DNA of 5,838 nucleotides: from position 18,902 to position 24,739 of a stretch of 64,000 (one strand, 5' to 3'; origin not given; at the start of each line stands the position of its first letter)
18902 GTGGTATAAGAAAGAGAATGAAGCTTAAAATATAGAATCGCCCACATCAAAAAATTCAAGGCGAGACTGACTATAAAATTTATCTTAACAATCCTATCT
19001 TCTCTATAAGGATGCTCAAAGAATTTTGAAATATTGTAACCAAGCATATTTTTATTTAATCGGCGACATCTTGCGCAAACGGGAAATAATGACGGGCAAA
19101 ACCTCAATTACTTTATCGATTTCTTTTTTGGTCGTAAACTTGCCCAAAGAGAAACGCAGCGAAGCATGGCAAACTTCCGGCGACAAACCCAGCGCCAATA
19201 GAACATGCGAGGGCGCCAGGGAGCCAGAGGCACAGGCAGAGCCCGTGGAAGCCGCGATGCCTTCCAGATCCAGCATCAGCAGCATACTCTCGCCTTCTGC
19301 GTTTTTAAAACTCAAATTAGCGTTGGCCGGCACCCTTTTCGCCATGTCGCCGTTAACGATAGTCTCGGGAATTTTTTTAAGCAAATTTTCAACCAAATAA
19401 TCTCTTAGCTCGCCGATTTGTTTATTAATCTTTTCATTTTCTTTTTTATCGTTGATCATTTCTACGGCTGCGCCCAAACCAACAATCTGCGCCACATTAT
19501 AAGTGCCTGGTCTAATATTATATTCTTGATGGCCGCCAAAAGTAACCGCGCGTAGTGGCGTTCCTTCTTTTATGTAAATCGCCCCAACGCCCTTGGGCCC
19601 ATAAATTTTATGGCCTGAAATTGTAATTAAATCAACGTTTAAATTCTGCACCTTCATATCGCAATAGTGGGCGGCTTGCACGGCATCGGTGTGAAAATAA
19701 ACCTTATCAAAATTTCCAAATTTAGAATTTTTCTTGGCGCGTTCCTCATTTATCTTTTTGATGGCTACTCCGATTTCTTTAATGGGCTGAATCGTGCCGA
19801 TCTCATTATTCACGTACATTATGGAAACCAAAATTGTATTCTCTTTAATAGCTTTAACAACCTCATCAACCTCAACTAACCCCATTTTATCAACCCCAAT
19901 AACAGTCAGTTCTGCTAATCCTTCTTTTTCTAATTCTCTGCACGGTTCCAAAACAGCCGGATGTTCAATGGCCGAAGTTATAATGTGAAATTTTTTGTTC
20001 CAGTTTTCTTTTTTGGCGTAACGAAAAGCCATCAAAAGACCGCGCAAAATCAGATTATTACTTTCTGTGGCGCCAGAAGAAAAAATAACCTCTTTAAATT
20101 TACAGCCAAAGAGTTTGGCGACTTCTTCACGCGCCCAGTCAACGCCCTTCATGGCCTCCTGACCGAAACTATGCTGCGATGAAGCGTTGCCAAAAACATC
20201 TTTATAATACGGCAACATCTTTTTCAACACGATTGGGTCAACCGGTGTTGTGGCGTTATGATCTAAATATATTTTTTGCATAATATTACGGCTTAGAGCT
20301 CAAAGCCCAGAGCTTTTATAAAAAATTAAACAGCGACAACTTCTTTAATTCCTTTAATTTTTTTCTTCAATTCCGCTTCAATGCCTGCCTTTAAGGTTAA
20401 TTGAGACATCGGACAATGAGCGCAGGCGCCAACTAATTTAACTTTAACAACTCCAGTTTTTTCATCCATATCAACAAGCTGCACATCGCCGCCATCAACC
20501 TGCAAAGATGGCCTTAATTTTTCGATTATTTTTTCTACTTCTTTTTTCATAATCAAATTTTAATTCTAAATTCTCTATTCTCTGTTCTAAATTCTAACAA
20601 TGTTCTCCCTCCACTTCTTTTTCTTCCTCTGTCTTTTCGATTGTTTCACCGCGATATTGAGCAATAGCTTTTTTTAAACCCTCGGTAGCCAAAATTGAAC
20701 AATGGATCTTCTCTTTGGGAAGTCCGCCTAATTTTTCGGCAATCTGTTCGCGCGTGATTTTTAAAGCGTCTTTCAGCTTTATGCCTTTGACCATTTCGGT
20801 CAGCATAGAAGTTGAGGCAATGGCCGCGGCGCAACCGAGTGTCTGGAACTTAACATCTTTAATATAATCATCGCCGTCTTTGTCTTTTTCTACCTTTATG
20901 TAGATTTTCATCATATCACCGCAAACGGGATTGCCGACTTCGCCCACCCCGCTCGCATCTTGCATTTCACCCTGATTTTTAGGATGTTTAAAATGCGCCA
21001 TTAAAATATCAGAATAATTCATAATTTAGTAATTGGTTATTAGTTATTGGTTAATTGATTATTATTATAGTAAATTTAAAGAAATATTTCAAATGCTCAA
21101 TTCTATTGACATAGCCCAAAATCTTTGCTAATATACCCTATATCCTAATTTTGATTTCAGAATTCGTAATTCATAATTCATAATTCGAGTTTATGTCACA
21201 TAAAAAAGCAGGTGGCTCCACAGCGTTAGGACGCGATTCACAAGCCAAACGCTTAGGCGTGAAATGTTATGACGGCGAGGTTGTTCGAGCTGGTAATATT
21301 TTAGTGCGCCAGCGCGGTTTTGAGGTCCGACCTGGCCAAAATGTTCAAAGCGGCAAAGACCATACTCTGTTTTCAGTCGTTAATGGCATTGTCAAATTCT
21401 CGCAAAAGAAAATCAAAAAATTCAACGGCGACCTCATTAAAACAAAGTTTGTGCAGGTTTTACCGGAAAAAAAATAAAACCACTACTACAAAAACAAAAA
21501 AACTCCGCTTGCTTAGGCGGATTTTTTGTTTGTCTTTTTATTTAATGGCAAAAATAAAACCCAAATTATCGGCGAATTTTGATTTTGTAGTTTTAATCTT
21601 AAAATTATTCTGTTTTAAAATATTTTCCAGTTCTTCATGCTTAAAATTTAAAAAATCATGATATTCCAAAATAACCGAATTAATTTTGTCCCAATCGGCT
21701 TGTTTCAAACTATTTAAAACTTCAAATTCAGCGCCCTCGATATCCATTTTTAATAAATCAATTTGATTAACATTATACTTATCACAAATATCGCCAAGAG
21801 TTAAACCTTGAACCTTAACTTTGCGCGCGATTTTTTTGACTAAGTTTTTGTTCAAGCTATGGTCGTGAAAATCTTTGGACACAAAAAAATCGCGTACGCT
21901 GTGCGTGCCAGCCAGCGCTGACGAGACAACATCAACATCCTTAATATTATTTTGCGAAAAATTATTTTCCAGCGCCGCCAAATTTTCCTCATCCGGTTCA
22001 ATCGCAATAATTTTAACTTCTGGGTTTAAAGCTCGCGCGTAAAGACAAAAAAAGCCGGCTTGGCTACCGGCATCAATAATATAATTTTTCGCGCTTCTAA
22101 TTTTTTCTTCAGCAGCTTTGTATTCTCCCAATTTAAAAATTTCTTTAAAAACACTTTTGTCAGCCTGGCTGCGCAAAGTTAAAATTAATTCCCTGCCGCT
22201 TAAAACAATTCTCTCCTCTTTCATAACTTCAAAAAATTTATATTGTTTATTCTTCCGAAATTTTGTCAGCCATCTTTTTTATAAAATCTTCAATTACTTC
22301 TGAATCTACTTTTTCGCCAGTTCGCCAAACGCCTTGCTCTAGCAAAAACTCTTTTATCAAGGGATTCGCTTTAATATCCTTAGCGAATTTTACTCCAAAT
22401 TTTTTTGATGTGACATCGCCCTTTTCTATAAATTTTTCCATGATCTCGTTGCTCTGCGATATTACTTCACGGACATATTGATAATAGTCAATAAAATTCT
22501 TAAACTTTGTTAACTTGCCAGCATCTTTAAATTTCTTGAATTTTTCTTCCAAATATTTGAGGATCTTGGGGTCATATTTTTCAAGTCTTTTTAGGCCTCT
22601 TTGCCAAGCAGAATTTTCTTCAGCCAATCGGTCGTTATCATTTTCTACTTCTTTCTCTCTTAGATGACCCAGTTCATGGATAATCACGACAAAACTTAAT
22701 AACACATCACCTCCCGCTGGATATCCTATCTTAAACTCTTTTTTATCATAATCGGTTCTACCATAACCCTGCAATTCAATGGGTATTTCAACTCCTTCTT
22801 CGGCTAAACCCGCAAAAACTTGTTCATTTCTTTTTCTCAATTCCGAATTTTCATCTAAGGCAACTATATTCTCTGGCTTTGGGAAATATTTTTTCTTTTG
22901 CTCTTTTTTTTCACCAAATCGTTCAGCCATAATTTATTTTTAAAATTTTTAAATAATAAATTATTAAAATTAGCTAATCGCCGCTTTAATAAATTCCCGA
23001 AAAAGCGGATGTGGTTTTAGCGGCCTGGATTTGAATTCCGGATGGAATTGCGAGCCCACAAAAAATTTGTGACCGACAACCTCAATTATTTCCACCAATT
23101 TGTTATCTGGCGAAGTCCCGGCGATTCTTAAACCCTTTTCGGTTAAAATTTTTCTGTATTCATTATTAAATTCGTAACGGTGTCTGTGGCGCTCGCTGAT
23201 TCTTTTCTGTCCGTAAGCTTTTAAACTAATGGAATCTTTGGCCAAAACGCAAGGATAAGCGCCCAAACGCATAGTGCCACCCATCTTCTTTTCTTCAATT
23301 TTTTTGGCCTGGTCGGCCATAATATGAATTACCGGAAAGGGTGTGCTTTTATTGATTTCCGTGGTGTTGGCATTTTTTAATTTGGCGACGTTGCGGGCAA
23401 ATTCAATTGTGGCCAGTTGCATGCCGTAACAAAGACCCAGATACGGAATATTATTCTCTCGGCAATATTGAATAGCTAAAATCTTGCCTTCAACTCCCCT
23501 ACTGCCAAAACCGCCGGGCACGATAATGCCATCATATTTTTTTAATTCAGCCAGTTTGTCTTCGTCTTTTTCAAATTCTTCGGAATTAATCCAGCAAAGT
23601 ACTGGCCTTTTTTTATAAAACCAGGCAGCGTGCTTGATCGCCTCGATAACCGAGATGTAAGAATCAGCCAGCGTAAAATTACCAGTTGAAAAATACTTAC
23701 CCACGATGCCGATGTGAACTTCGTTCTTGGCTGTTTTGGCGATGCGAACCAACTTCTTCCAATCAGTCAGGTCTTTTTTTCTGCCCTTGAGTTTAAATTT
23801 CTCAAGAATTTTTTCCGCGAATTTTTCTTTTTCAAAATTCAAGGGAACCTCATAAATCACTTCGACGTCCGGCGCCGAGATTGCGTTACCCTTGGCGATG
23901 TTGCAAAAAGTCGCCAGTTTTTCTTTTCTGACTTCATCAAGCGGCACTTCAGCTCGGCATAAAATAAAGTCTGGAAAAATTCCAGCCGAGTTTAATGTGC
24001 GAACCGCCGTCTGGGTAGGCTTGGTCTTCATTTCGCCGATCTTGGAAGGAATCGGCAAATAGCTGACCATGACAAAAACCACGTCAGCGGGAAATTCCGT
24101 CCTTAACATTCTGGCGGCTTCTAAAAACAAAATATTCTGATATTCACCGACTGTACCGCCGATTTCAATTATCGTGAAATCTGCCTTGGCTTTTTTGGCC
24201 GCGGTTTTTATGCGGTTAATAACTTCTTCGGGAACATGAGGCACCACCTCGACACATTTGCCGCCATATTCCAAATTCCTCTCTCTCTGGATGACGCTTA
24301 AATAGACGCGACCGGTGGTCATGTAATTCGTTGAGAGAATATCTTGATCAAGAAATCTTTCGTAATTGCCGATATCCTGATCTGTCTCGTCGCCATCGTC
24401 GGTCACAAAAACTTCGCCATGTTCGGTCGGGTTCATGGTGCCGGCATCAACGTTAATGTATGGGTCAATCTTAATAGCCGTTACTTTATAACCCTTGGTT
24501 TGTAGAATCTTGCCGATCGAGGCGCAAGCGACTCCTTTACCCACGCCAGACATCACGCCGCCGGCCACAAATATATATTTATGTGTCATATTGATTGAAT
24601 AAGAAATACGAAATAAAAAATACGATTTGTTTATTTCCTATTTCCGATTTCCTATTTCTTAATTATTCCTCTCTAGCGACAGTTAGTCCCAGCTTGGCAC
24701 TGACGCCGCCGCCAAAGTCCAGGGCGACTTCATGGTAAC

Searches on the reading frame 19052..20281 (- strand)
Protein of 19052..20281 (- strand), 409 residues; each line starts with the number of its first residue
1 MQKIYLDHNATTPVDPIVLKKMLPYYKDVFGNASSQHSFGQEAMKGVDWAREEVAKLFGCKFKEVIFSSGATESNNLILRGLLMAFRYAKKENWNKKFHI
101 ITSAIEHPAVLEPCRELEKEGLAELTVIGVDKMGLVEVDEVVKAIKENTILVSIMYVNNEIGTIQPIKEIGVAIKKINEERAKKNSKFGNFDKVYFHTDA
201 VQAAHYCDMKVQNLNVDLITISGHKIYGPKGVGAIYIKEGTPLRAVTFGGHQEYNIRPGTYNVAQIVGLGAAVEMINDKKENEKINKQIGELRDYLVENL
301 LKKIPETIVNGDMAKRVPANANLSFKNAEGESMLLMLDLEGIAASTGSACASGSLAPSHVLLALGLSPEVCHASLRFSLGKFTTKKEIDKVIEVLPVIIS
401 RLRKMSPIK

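Call 66: search_protein_families(library=pfam, proteins=[window:19052-20281:-], max_evalue=0.00001)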
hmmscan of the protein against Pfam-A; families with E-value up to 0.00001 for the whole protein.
window:19052-20281:- (409 aa): 1 family
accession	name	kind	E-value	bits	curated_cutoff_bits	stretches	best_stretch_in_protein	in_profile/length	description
PF00266.25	Aminotran_5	-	2.5e-81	274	21.5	1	4-391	1-371/371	Aminotransferase class-V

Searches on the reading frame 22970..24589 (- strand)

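Call 66: search_protein_families(library=pfam, proteins=[window:22970-24589:-], max_evalue=0.00001)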
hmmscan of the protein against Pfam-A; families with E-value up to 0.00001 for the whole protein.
window:22970-24589:- (539 aa): 4 families
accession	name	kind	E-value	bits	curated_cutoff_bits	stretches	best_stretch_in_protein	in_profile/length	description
PF06418.20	CTP_synth_N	-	1.2e-105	353.1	26.1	1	4-267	1-265/265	CTP synthase N-terminus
PF00117.34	GATase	-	3.8e-40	138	22.8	1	307-535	2-189/190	Glutamine amidotransferase class-I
PF07722.19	Peptidase_C26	-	3.1e-07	30.8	20.5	1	373-518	98-219/219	Peptidase C26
PF01656.29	CbiA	-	2.7e-06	27.8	25.4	1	12-166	6-54/125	CobQ/CobB/MinD/ParA nucleotide binding domain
